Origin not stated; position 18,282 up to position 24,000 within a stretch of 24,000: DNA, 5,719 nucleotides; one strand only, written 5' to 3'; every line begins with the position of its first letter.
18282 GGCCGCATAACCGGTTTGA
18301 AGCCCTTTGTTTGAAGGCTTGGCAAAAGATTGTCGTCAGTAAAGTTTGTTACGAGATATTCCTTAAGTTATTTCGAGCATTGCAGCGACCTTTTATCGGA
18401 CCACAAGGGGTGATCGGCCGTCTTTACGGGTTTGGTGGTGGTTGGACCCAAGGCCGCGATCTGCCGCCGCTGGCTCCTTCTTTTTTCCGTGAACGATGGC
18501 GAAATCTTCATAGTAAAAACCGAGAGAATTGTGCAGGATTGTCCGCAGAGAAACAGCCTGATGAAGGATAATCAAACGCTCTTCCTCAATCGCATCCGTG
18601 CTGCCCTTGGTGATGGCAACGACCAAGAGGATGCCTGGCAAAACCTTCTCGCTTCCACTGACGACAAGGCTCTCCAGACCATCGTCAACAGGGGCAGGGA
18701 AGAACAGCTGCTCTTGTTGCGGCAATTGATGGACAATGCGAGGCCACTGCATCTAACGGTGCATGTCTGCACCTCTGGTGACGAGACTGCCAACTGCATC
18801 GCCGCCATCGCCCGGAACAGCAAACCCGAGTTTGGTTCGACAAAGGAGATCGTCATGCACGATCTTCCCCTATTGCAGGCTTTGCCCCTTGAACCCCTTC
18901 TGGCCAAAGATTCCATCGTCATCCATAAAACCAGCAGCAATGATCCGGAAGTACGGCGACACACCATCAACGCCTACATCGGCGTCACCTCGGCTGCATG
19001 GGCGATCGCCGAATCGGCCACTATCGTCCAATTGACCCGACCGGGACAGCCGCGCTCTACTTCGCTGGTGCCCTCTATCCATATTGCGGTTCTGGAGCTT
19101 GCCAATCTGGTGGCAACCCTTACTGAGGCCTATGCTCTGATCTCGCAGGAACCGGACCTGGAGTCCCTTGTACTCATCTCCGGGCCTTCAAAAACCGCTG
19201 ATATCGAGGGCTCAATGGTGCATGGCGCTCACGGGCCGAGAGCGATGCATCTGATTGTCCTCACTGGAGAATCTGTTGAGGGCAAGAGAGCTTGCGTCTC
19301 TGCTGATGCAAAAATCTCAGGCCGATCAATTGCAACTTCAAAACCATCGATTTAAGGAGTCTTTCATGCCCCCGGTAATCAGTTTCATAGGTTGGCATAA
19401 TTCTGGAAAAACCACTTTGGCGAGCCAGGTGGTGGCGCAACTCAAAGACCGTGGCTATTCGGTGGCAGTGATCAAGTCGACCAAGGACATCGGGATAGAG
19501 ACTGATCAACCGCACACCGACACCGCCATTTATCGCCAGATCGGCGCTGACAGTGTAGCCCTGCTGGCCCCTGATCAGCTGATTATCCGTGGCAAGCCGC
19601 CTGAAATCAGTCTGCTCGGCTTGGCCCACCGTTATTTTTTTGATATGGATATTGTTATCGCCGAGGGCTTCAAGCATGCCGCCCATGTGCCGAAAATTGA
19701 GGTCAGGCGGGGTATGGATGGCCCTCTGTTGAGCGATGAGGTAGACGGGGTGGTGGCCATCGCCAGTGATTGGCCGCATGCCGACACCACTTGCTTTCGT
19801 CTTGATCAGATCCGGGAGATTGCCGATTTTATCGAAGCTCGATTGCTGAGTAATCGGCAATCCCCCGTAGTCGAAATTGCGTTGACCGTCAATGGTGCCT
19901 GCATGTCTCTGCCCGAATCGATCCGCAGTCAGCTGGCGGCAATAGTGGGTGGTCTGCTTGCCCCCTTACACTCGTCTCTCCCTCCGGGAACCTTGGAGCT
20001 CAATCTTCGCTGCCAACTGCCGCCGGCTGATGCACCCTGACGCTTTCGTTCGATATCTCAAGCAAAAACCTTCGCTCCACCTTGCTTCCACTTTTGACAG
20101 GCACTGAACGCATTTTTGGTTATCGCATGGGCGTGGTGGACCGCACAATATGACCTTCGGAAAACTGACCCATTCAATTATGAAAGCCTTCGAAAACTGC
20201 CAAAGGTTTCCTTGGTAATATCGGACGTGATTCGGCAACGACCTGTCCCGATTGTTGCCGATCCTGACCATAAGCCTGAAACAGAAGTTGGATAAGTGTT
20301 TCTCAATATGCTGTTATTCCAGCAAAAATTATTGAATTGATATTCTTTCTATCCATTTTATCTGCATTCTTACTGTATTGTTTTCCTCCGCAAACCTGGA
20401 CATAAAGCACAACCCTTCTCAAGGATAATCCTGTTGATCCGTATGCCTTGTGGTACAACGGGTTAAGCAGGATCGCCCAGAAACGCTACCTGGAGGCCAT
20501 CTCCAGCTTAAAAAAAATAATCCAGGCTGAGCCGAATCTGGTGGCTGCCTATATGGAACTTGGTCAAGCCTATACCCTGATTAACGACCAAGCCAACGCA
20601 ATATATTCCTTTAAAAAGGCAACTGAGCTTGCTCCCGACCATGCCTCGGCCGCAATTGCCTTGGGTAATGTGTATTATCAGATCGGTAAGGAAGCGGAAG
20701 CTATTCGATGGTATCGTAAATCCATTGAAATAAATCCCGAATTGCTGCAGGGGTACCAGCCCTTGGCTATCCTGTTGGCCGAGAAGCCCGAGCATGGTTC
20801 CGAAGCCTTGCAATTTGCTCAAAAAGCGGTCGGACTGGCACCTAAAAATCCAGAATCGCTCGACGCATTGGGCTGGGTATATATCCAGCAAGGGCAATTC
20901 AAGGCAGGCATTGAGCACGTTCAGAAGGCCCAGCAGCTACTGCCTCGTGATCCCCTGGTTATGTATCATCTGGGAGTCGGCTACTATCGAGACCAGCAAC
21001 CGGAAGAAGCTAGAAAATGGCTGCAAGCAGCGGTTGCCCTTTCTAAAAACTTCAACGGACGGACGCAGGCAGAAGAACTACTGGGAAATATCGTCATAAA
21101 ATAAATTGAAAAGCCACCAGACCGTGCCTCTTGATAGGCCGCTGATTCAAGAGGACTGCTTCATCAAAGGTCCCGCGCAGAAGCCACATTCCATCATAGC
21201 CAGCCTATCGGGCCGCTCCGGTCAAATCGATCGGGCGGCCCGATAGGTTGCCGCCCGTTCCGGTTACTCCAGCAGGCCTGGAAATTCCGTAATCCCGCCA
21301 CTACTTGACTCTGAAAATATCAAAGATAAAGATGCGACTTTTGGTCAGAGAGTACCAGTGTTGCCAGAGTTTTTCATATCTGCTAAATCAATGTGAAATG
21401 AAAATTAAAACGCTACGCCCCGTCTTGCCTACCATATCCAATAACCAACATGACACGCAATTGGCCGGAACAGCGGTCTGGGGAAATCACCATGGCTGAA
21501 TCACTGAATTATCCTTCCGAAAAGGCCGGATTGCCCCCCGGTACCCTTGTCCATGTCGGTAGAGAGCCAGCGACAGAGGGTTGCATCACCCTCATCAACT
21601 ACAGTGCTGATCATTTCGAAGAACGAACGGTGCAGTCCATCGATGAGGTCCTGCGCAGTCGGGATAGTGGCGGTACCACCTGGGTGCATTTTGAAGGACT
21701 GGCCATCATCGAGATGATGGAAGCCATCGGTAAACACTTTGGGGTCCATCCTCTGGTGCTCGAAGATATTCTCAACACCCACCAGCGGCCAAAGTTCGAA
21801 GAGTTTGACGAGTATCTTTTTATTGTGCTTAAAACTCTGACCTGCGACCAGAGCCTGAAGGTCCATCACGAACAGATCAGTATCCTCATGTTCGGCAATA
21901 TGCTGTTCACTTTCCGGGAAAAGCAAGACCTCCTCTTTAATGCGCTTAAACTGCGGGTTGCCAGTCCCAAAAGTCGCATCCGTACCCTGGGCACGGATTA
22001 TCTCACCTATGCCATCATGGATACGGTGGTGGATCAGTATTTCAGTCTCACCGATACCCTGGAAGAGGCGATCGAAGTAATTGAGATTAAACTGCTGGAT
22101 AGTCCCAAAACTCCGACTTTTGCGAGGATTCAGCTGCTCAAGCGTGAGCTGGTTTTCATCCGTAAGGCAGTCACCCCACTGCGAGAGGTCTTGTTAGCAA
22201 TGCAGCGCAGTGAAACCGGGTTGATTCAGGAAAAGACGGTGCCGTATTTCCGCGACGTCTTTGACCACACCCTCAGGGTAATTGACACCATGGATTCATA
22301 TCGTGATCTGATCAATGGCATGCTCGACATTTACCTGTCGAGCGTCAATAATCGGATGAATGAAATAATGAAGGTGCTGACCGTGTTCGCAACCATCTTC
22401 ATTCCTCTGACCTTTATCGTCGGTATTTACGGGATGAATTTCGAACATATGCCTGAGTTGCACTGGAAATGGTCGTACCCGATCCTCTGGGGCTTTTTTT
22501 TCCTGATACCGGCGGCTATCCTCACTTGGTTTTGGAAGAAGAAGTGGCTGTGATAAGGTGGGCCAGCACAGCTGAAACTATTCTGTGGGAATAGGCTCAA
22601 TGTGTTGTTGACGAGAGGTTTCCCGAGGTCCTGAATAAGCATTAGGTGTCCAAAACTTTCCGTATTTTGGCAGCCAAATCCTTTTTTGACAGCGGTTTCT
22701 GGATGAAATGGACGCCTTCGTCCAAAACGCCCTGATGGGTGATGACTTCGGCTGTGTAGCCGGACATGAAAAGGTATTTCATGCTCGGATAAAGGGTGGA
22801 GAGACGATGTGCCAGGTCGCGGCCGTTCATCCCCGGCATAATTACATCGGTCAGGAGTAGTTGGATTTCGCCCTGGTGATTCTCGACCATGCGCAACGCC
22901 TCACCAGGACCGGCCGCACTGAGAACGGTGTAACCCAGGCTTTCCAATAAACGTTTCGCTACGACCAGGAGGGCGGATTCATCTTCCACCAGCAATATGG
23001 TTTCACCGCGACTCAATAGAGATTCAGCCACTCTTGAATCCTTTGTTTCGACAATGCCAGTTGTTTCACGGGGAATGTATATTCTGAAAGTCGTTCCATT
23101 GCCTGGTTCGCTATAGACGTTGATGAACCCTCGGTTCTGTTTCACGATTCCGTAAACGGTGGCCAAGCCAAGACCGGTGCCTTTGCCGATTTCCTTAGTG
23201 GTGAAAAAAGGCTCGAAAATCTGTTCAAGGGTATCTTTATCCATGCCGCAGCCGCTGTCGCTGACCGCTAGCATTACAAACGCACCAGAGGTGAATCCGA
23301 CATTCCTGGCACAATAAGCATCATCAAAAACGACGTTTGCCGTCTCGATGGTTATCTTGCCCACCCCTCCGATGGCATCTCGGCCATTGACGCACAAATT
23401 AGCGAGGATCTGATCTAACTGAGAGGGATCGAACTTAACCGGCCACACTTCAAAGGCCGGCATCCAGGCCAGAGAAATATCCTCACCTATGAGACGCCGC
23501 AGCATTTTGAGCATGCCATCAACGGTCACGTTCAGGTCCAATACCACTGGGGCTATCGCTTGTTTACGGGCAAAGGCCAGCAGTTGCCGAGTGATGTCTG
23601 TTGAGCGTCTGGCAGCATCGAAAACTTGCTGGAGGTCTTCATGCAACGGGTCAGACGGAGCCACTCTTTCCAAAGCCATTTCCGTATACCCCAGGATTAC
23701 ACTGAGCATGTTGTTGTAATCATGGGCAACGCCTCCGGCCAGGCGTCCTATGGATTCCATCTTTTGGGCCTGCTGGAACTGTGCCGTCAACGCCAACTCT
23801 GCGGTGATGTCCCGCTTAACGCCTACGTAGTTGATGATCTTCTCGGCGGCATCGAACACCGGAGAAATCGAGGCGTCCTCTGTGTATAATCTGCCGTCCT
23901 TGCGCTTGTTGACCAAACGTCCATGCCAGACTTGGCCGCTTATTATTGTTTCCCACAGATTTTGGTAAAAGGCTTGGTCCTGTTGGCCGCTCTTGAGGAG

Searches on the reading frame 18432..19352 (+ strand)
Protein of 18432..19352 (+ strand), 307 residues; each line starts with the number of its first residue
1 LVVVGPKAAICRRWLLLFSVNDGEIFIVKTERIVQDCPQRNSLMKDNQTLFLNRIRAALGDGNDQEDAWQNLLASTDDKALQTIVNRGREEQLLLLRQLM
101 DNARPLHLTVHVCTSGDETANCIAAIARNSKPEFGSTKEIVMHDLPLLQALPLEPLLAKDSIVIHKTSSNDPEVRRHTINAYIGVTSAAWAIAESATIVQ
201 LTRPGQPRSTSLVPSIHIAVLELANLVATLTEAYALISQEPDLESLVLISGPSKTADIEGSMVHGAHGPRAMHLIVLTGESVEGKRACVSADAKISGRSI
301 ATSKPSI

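Call 9: search_protein_families(library=pfam, proteins=[window:18432-19352:+])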
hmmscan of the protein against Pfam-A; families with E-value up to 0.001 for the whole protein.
window:18432-19352:+ (307 aa): 1 family
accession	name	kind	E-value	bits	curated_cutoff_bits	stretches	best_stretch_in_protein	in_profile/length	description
PF02589.21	LUD_dom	-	3.5e-29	102.3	22.6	1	97-277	2-189/189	LUD domain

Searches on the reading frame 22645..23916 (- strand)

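Call 9: search_protein_families(library=pfam, proteins=[window:22645-23916:-])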
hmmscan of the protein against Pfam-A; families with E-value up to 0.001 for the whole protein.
window:22645-23916:- (424 aa): 3 families
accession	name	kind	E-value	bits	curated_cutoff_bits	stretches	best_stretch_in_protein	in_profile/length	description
PF02518.31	HATPase_c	-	2.4e-20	73.5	26.4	1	163-284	2-110/111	Histidine kinase-, DNA gyrase B-, and HSP90-like ATPase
PF00072.30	Response_reg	-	1.7e-18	67.2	30.2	1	307-419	1-111/111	Response regulator receiver domain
PF00512.31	HisKA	-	1.1e-07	32.2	26.9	1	57-120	3-65/66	His Kinase A (phospho-acceptor) domain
